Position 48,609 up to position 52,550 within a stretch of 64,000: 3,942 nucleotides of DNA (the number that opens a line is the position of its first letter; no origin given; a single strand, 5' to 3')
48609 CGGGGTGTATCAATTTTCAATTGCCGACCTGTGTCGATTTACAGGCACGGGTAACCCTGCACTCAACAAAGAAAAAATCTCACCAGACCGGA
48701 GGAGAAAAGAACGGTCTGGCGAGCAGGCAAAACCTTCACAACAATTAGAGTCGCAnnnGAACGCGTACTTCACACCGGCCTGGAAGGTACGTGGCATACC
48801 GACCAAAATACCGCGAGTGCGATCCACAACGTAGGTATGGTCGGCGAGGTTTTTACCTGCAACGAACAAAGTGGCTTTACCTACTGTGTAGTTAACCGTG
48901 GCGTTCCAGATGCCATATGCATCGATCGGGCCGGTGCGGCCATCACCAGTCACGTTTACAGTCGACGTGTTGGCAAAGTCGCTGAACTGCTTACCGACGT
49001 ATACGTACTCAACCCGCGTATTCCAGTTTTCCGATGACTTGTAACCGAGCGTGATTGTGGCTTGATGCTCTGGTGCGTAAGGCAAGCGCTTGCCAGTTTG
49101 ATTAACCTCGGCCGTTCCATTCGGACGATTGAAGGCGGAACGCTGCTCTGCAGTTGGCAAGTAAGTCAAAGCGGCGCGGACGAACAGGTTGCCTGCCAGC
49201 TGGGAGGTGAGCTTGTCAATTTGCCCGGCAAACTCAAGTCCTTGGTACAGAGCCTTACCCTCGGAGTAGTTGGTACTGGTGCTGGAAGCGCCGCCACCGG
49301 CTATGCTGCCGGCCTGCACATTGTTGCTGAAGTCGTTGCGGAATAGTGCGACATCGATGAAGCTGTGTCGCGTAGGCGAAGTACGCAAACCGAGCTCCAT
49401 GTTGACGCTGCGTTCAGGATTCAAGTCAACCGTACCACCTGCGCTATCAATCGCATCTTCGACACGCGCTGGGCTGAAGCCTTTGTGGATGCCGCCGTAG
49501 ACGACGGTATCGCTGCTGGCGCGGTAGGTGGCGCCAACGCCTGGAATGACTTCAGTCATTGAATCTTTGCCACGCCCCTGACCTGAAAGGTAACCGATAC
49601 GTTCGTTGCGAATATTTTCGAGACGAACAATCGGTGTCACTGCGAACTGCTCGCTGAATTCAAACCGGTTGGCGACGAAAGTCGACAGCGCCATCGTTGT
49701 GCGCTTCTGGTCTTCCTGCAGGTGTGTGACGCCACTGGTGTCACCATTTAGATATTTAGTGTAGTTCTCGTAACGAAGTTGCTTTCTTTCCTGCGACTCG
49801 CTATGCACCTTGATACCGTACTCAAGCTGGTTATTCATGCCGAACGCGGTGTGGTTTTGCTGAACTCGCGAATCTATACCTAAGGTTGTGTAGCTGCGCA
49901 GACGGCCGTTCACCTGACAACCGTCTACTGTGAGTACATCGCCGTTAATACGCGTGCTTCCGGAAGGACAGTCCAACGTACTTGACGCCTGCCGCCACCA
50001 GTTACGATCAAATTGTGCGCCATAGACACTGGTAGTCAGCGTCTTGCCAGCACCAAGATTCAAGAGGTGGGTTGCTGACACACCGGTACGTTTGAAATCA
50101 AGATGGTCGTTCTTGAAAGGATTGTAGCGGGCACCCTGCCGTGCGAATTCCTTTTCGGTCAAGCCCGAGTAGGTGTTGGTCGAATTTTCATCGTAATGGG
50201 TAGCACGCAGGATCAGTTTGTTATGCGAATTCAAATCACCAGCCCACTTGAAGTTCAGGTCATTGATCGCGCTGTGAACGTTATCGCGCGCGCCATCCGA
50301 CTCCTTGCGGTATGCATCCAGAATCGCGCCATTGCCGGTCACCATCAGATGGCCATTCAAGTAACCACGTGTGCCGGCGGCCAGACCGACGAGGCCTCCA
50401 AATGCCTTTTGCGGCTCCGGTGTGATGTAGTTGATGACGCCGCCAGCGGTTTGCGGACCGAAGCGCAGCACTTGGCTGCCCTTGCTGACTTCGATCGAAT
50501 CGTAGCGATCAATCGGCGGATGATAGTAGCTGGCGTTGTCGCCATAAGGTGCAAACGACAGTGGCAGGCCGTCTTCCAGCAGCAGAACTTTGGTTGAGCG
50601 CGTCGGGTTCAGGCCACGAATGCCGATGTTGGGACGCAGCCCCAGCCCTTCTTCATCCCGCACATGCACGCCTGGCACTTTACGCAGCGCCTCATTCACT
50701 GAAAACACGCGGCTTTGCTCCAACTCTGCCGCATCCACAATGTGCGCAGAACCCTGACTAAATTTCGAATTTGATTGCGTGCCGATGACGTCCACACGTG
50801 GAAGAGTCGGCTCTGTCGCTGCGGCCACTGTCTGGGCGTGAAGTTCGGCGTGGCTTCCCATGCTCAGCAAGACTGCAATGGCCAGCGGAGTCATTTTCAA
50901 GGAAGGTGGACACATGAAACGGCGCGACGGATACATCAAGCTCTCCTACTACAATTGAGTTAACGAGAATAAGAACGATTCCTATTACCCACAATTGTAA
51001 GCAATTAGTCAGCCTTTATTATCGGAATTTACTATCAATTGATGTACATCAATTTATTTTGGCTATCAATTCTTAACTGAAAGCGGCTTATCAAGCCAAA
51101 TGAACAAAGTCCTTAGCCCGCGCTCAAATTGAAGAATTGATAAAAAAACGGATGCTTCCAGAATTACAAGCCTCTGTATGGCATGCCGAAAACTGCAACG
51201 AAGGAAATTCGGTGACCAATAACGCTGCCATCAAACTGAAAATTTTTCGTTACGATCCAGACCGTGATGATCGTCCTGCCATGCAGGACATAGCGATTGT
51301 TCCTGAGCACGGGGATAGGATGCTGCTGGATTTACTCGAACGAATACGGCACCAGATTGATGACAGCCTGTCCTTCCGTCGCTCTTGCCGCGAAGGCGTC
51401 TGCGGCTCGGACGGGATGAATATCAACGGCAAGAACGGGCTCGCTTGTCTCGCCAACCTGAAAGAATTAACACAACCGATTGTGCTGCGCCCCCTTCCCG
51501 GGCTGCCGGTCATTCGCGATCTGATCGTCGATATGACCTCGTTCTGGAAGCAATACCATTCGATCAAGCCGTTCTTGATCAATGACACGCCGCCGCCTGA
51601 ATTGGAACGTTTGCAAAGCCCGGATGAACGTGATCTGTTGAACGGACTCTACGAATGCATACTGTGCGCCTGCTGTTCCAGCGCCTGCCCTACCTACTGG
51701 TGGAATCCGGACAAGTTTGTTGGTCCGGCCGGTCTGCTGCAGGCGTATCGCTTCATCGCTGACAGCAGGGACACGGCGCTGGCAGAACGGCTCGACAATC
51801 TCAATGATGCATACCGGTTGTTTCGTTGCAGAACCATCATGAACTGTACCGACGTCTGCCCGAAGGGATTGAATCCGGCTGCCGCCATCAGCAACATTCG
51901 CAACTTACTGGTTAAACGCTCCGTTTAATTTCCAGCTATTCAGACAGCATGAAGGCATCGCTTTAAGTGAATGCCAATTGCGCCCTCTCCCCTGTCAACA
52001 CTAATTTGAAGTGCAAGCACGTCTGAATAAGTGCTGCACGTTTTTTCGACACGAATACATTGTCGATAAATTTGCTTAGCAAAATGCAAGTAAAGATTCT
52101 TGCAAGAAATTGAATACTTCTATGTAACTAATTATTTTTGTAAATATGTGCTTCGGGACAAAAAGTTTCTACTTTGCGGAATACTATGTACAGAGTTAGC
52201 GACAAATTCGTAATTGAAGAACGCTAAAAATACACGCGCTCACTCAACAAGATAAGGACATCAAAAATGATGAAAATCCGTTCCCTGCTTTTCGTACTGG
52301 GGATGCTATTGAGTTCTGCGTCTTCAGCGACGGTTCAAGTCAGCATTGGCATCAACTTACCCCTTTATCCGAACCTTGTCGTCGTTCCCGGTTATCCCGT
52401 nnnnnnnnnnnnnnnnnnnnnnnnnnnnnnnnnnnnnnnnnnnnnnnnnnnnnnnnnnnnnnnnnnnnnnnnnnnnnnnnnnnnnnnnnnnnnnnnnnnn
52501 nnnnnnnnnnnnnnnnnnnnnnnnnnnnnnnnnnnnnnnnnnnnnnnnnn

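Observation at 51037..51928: Orphan sdhB paralogue under a perfect FNR box, with His-to-Arg at the quinone-binding site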

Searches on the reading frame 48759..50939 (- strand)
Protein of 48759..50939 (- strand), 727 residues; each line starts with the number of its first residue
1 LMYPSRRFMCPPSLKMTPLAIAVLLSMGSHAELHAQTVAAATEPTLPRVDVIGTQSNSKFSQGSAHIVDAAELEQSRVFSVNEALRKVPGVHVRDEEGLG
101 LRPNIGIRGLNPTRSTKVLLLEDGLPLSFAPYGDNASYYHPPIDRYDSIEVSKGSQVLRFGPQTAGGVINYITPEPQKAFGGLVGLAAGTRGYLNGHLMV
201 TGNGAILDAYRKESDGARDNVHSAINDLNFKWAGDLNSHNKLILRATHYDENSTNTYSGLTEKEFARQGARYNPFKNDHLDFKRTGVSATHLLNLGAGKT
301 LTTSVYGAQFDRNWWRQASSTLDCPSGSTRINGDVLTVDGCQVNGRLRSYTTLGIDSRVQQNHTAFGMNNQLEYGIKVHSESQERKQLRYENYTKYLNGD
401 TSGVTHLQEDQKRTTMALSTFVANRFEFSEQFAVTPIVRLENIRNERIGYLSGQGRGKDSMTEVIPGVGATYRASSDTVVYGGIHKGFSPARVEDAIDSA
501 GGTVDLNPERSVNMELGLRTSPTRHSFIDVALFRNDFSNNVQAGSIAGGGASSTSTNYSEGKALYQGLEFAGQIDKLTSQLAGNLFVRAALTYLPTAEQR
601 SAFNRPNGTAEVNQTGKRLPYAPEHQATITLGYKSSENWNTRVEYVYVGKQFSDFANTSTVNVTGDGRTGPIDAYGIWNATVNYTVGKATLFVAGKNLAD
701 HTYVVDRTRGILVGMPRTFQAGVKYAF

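Call 7: search_protein_families(library=ncbifam, proteins=[window:48759-50939:-])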
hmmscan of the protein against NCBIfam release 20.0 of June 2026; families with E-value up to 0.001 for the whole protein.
window:48759-50939:- (727 aa): 15 families
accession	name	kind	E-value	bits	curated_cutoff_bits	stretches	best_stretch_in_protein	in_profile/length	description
TIGR01783.1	TonB-siderophor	subfamily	3.2e-47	161.5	223.5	1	63-727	4-649/649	TonB-dependent siderophore receptor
NF041676.1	FecA_OM_dicitr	equivalog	1.2e-41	142.6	1100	1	61-720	132-766/773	TonB-dependent Fe(3+) dicitrate receptor FecA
TIGR01779.1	TonB-B12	equivalog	4.9e-24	84.8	599.7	2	40-202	23-182/614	TonB-dependent vitamin B12 receptor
NF010048.1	PRK13524.1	subfamily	7.3e-20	71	493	2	351-702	371-710/744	FepA family TonB-dependent siderophore receptor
NF010051.0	PRK13528.1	subfamily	1.7e-19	69.5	583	2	407-701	414-700/727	FepA family TonB-dependent siderophore receptor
NF010038.0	PRK13513.1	equivalog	8e-18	64.3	942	2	21-184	13-175/659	ligand-gated channel protein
NF010010.0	PRK13483.1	equivalog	1.7e-17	62.6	927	1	18-701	8-636/660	ligand-gated channel protein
NF010012.0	PRK13486.1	equivalog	5.5e-17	61.4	924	2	418-703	385-653/696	TonB-dependent receptor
NF007926.1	PRK10641.1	equivalog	2.4e-15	56.1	836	1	65-193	48-171/617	TonB-dependent vitamin B12 receptor BtuB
NF053590.1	TonB_dep_TOL0244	equivalog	1.6e-11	43.6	645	2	64-192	31-158/604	TOL_0244 family TonB-dependent receptor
NF010011.0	PRK13484.1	equivalog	3.3e-11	42.2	1197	2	61-187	47-173/682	IreA family TonB-dependent siderophore receptor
NF007478.2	PRK10064.1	equivalog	1.8e-08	33.1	745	1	48-184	34-168/663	catecholate siderophore receptor CirA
NF050067.1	TonBEntbctnRecCfrA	equivalog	4.8e-06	25.2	1200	1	57-180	39-164/698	TonB-dependent ferric enterobactin receptor CfrA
TIGR01778.1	TonB-copper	equivalog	9.5e-05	21.3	472.45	1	83-171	19-103/637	TonB-dependent copper receptor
NF049946.1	TonB_dep_CU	exception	0.00018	19.9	700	1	426-658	405-628/683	TonB-dependent receptor, CU motif-type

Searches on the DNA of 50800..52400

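Call 70: search_rna_families(source=window, start=50800, end=52400, threshold=evalue, max_evalue=1)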
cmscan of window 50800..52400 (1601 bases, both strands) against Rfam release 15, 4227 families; matches with E-value up to 1: 0.
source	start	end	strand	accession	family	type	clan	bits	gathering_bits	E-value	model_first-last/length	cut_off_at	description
